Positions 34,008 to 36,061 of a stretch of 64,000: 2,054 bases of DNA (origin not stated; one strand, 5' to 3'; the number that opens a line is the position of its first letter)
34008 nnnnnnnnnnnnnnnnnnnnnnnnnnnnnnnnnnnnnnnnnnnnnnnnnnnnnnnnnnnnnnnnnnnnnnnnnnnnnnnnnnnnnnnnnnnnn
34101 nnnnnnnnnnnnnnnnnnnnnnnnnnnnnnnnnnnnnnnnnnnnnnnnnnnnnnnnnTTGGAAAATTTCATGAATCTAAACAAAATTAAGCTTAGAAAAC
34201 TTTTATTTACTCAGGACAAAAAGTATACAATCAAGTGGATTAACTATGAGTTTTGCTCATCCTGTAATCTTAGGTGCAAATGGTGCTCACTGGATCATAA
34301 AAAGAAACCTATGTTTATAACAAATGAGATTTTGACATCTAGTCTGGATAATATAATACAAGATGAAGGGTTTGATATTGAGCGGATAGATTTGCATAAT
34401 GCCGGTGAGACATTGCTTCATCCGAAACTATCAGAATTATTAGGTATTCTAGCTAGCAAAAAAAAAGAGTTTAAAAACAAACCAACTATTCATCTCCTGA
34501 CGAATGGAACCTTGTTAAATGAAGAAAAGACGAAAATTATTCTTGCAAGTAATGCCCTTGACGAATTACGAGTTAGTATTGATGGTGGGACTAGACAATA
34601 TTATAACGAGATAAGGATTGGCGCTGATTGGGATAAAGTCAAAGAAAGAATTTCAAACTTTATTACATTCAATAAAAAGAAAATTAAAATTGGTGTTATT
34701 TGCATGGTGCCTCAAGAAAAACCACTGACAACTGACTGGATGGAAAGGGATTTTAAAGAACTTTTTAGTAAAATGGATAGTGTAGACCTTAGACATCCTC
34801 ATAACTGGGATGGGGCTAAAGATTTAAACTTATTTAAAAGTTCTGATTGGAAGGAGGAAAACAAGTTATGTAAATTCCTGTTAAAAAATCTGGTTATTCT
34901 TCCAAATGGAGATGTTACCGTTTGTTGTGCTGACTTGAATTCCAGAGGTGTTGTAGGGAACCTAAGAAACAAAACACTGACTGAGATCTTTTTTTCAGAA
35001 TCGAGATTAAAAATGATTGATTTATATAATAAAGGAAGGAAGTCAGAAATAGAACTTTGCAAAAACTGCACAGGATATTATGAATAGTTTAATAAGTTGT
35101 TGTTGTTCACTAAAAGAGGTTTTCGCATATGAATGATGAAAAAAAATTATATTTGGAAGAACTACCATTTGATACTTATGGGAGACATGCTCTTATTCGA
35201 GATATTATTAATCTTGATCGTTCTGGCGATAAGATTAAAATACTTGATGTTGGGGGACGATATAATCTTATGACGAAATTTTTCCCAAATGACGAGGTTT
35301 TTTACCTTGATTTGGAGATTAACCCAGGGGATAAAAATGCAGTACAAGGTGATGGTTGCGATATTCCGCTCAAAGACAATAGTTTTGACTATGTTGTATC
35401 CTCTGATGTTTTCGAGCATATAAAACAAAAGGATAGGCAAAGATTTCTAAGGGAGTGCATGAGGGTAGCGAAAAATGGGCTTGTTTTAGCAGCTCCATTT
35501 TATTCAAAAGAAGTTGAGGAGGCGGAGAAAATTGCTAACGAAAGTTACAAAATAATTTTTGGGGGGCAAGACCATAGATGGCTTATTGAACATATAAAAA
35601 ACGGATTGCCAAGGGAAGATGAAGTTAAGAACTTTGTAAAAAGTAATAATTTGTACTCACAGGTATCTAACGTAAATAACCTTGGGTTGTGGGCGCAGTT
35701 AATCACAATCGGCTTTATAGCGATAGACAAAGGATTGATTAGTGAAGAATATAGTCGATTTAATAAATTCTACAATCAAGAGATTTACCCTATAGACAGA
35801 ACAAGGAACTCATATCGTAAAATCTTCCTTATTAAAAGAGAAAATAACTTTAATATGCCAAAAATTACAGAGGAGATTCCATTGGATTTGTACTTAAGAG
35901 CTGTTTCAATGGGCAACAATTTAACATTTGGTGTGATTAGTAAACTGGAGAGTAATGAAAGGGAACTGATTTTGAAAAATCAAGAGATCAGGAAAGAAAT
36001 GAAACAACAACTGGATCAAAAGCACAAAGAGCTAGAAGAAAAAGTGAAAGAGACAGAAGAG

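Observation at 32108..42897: ABC-transporter-dependent glycan pathway with Wzt C-terminal domain, a methyltransferase-coiled-coil-GT2-GT4 megaenzyme and a radical SAM/SPASM enzyme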

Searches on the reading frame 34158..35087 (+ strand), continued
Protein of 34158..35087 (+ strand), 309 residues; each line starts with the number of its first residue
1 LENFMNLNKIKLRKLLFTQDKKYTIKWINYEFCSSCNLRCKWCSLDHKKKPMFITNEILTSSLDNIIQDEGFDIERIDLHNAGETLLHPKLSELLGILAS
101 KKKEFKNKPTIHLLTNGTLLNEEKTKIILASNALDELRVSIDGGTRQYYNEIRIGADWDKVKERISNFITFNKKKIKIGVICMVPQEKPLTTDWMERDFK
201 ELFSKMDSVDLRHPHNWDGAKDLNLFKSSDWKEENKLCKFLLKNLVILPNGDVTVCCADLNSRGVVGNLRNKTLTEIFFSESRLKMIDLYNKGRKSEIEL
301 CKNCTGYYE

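Call 89: search_protein_families(library=pfam, proteins=[P0256, P0257, P0258, P0259, P0268, P0112, P0261, P0319, P0286, P0387], max_evalue=0.0001)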
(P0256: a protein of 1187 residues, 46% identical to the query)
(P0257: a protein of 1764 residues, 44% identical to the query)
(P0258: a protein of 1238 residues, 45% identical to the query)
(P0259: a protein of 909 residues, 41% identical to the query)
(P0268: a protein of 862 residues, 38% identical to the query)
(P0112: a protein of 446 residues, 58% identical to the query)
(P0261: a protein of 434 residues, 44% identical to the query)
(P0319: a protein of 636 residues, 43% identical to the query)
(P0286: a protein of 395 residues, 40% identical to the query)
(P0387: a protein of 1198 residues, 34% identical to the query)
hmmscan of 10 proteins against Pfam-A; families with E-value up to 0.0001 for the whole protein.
P0256 (1187 aa): 9 families
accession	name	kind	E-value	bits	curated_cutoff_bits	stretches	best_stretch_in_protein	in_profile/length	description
PF08241.18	Methyltransf_11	-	4.5e-24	85.3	21.2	2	317-365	47-95/95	Methyltransferase domain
PF13489.12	Methyltransf_23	-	2.8e-15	56.9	27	2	1017-1118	77-156/164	Methyltransferase domain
PF13649.12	Methyltransf_25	-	7.3e-14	52.7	27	1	317-361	51-97/97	Methyltransferase domain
PF08242.18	Methyltransf_12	-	1.1e-13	52.1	30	2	1014-1058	58-98/98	Methyltransferase domain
PF13847.12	Methyltransf_31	-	2.9e-13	50.2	27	1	319-366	64-110/145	Methyltransferase domain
PF04055.27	Radical_SAM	-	1.9e-12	48.1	29.5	1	487-627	2-139/166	Radical SAM superfamily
PF13186.11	SPASM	-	3.8e-10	40.3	21.5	1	699-766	1-67/67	Iron-sulfur cluster-binding domain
PF01209.24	Ubie_methyltran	-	2.5e-09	37.3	20.1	0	320-363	106-149/233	ubiE/COQ5 methyltransferase family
PF14559.12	TPR_19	-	6.5e-06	26.8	25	1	885-941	1-57/68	Tetratricopeptide repeat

P0257 (1764 aa): 14 families
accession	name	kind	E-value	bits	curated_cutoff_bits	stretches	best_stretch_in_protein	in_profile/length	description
PF00535.33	Glycos_transf_2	-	7.4e-59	198.9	23.3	2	1392-1561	1-164/168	Glycosyl transferase family 2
PF13641.12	Glyco_tranf_2_3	-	1.3e-29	104.3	27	2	1388-1607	1-216/230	Glycosyltransferase like family 2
PF13692.12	Glyco_trans_1_4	-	5.2e-25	88.8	27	1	1199-1336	3-142/142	Glycosyl transferases group 1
PF10111.15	Glyco_tranf_2_2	-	3.1e-22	79.8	27.3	2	706-932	1-231/276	Glycosyltransferase like family 2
PF13712.12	Glyco_tranf_2_5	-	2e-17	64.1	27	2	758-918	30-192/210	Glycosyltransferase like family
PF04055.27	Radical_SAM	-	1.4e-16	61.5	29.5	1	28-169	2-141/166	Radical SAM superfamily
PF13186.11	SPASM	-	2e-10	41.2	21.5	1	240-306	1-66/67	Iron-sulfur cluster-binding domain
PF08241.18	Methyltransf_11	-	8.5e-09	36.4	21.2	1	380-429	46-93/95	Methyltransferase domain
PF13632.12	Glyco_trans_2_3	-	7.8e-08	32.8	27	0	858-918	68-125/198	Glycosyl transferase family group 2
PF00534.26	Glycos_transf_1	-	8.6e-08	32.3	26.4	1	1215-1348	30-170/172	Glycosyl transferases group 1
PF13524.12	Glyco_trans_1_2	-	8e-06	26.3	25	1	1232-1364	14-142/144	Glycosyl transferase-like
PF13704.12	Glyco_tranf_2_4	-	3e-05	24.9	27.5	0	724-766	10-51/98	Glycosyl transferase family 2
PF00515.34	TPR_1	-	6.8e-05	23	27.8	0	1687-1719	2-34/34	Tetratricopeptide repeat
PF13649.12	Methyltransf_25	-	8.3e-05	23.6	27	0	381-427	51-97/97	Methyltransferase domain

P0258 (1238 aa): 10 families
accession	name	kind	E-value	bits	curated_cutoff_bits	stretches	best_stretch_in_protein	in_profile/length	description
PF08241.18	Methyltransf_11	-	1.2e-28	100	21.2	2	1099-1148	46-95/95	Methyltransferase domain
PF13649.12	Methyltransf_25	-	1.1e-17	64.9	27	2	1100-1144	51-97/97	Methyltransferase domain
PF13489.12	Methyltransf_23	-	2.7e-17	63.4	27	2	1101-1160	67-128/164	Methyltransferase domain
PF08242.18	Methyltransf_12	-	1.4e-15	58.3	30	2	317-364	64-97/98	Methyltransferase domain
PF13847.12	Methyltransf_31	-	1.6e-15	57.5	27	2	323-371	66-113/145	Methyltransferase domain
PF04055.27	Radical_SAM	-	5.7e-15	56.3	29.5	1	489-643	1-149/166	Radical SAM superfamily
PF01209.24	Ubie_methyltran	-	5.2e-10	39.5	20.1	0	324-365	108-149/233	ubiE/COQ5 methyltransferase family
PF13186.11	SPASM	-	5.6e-09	36.6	21.5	1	702-769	1-67/67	Iron-sulfur cluster-binding domain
PF20922.3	Anamorsin_N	-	3.1e-08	33.9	27.1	0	1106-1156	44-95/163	Anamorsin, N-terminal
PF02353.26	CMAS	-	9.5e-05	22.3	27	0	1096-1165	113-190/273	Mycolic acid cyclopropane synthetase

P0259 (909 aa): 11 families
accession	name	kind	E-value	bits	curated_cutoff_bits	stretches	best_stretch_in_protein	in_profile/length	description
PF04055.27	Radical_SAM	-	8.5e-16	59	29.5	1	485-628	2-143/166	Radical SAM superfamily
PF07719.23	TPR_2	-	5.6e-11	42.1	27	0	793-822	2-31/34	Tetratricopeptide repeat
PF08241.18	Methyltransf_11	-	2.5e-09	38.1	21.2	1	327-375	47-95/95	Methyltransferase domain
PF00515.34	TPR_1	-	1.4e-08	34.6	27.8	0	793-820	2-29/34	Tetratricopeptide repeat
PF13414.12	TPR_11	-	6e-08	32.7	26.8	0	801-840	3-42/42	TPR repeat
PF13432.12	TPR_16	-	4e-07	30.8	32.7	0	797-859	2-64/65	Tetratricopeptide repeat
PF13489.12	Methyltransf_23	-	9e-07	29.2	27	1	271-386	11-126/164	Methyltransferase domain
PF13186.11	SPASM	-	9.9e-07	29.4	21.5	1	697-764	1-67/67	Iron-sulfur cluster-binding domain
PF13428.12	TPR_14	-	2.1e-06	28.3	23.5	0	794-835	3-44/44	Tetratricopeptide repeat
PF13424.12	TPR_12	-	4.7e-06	27.1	30.1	0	831-890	8-75/77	Tetratricopeptide repeat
PF14559.12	TPR_19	-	5.5e-06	27.1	25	0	802-858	1-57/68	Tetratricopeptide repeat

P0268 (862 aa): 6 families
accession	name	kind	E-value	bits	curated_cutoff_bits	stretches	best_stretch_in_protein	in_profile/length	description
PF04055.27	Radical_SAM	-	3.8e-14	53.6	29.5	1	584-722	4-139/166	Radical SAM superfamily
PF08241.18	Methyltransf_11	-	8e-13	49.3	21.2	1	327-375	47-95/95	Methyltransferase domain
PF13186.11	SPASM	-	1.2e-08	35.5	21.5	1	792-858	1-66/67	Iron-sulfur cluster-binding domain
PF13649.12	Methyltransf_25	-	1.7e-07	32.2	27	1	324-371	48-97/97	Methyltransferase domain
PF13489.12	Methyltransf_23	-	2.7e-06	27.6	27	1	300-380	40-121/164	Methyltransferase domain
PF08242.18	Methyltransf_12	-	3.4e-06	28.1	30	1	317-373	44-98/98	Methyltransferase domain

P0112 (446 aa): 2 families
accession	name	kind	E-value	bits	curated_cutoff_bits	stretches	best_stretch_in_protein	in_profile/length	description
PF04055.27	Radical_SAM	-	6.7e-14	52.8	29.5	1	167-310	3-143/166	Radical SAM superfamily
PF13186.11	SPASM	-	1e-10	42.2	21.5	1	375-441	1-66/67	Iron-sulfur cluster-binding domain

P0261 (434 aa): 2 families
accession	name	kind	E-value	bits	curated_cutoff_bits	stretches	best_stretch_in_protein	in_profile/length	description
PF04055.27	Radical_SAM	-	9.2e-14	52.4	29.5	1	158-307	2-150/166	Radical SAM superfamily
PF13186.11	SPASM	-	6.9e-09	36.3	21.5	1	364-432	1-67/67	Iron-sulfur cluster-binding domain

P0319 (636 aa): 6 families
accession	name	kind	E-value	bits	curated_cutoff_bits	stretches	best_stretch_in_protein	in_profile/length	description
PF04055.27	Radical_SAM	-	2.2e-12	47.9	29.5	1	489-635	1-137/166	Radical SAM superfamily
PF08241.18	Methyltransf_11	-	1e-11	45.7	21.2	1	317-365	47-95/95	Methyltransferase domain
PF13847.12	Methyltransf_31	-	1.2e-06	28.8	27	1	320-366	65-110/145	Methyltransferase domain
PF13489.12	Methyltransf_23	-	1.5e-06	28.4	27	1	251-377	37-128/164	Methyltransferase domain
PF13649.12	Methyltransf_25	-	2.3e-06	28.6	27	1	317-361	51-97/97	Methyltransferase domain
PF08242.18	Methyltransf_12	-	2.2e-05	25.5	30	1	325-362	57-97/98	Methyltransferase domain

P0286 (395 aa): 2 families
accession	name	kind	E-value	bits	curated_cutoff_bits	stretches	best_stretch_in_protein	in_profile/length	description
PF13186.11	SPASM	-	6.7e-13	49.2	21.5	1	327-392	1-66/67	Iron-sulfur cluster-binding domain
PF04055.27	Radical_SAM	-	7.2e-13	49.5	29.5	1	123-261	1-136/166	Radical SAM superfamily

P0387 (1198 aa): 7 families
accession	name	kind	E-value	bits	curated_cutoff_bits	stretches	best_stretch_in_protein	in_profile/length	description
PF00535.33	Glycos_transf_2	-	3.3e-22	79.6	23.3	1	636-763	1-129/168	Glycosyl transferase family 2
PF04055.27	Radical_SAM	-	1.1e-16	61.9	29.5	1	199-328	1-139/166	Radical SAM superfamily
PF13641.12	Glyco_tranf_2_3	-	4.8e-13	50.1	27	1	632-846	1-217/230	Glycosyltransferase like family 2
PF13186.11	SPASM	-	2.3e-12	47.5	21.5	1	388-454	1-67/67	Iron-sulfur cluster-binding domain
PF08241.18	Methyltransf_11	-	1.2e-09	39.1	21.2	1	47-102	38-95/95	Methyltransferase domain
PF13649.12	Methyltransf_25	-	4.1e-05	24.6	27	0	52-98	51-97/97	Methyltransferase domain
PF13489.12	Methyltransf_23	-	8.4e-05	22.8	27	0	63-155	79-160/164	Methyltransferase domain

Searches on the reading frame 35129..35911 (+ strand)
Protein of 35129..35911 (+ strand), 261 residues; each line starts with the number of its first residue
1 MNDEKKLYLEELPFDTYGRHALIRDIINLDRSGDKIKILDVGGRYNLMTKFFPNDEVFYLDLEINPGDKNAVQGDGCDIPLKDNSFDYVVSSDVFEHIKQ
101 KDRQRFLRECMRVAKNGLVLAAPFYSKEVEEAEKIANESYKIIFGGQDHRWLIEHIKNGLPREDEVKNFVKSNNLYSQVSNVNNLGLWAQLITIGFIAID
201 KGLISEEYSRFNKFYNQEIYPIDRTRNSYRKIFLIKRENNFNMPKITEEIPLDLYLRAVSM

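Call 42: search_solved_structures(query=A2, max_evalue=1, show_alignments=3)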
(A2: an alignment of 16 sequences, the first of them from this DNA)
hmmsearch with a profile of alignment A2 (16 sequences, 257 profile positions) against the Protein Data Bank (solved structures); distinct sequences matched with E-value up to 1: 30.
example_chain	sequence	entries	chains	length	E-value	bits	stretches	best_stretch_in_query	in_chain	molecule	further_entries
6uak_A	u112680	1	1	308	3e-06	30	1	70-121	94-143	SAM dependent methyltransferase LahSB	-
1ve3_A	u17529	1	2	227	0.00018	24.2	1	67-116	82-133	hypothetical protein PH0226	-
2o57_A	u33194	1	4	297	0.0013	21.3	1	75-122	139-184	putative sarcosine dimethylglycine methyltransferase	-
2avn_A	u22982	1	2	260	0.0016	21.1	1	34-114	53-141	ubiquinone/menaquinone biosynthesis methyltransferase-related protein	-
2p8j_A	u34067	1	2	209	0.0027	20.3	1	69-118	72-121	S-adenosylmethionine-dependent methyltransferase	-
4krh_A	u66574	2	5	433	0.0028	20.3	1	66-105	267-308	Phosphoethanolamine N-methyltransferase 2 | Phospholethanolamine N-methyltransferase 2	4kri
3cc8_A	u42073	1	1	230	0.0045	19.6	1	36-100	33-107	Putative methyltransferase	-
4ine_A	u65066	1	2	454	0.0058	19.2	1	66-104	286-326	Protein PMT-2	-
3bus_A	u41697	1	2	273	0.008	18.8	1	74-138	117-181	Methyltransferase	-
8gdu_A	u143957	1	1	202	0.0095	18.5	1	69-117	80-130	Methyltransferase domain-containing protein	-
6mro_A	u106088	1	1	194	0.025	17.1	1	69-117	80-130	methyl transferase from Methanosarcina acetivorans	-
6bqc_A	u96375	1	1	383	0.031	16.9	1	30-103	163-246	Cyclopropane-fatty-acyl-phospholipid synthase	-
3mgg_A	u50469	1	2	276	0.037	16.6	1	68-113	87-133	Methyltransferase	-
5fcd_A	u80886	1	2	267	0.064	15.8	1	71-155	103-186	MccD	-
6uv6_A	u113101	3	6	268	0.07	15.7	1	74-122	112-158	D-glucose O-methyltransferase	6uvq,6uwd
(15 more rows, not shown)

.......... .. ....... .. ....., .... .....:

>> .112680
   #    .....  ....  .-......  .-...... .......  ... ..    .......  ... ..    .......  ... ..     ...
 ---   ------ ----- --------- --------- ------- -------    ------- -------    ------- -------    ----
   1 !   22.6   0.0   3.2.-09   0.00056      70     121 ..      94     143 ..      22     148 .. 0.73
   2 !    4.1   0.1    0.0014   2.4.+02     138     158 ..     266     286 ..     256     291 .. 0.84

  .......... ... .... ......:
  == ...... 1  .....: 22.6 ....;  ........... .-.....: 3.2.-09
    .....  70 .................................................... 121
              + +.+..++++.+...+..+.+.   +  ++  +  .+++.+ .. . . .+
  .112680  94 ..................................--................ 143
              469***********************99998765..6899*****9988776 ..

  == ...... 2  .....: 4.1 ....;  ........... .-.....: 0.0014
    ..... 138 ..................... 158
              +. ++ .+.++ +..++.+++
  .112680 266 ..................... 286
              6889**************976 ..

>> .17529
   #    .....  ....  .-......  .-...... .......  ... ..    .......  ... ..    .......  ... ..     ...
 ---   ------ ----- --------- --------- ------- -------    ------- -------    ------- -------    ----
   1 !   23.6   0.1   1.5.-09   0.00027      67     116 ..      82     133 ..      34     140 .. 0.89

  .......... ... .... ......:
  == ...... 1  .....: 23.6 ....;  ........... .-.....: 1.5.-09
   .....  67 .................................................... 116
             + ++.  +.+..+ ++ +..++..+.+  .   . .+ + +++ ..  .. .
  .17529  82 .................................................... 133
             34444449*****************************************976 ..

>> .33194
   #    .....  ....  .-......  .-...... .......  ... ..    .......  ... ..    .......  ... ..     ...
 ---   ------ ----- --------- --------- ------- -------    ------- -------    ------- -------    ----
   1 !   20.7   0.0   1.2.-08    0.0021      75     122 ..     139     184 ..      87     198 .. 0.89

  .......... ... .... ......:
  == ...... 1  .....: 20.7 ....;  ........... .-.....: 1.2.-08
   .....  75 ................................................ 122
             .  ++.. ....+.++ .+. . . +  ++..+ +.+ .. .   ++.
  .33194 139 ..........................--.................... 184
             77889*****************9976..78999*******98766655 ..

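Call 63: find_related_loci(query=A2, collection=metagenome_contigs, flank=6000)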
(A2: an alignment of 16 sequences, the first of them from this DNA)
Query A2 (261 aa) in metagenome_contigs; peptide patterns used: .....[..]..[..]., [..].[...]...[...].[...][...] (x = any residue, [..] = any of these).
319 stretches matched a pattern; 162 encode a relative of the query (tblastn E <= 1e-3); the best 80 are kept; 80 distinct loci.
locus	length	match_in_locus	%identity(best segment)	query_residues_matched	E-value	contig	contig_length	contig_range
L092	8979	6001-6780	59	12-261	2e-100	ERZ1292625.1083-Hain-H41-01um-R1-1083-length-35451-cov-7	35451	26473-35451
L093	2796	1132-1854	53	11-248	2e-79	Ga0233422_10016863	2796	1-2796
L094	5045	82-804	53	11-248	3e-78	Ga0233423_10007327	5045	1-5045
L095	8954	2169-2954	49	2-259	4e-77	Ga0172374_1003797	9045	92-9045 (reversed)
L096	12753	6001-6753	48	11-261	9e-77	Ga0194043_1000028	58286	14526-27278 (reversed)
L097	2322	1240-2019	48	10-261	6e-77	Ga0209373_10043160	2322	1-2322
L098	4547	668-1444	50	1-260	3e-75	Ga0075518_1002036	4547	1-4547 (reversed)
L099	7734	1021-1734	54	14-241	5e-74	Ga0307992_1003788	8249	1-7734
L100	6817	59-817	50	11-259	2e-73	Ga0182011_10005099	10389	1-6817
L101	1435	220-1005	48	1-260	6e-78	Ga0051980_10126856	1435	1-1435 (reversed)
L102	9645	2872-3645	47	12-261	4e-73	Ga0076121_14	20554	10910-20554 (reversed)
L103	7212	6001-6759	51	11-259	6e-73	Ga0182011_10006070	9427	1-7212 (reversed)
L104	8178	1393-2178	48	1-260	1e-72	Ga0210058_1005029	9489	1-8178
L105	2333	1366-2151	48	1-260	2e-74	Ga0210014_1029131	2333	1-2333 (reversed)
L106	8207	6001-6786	48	1-260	2e-72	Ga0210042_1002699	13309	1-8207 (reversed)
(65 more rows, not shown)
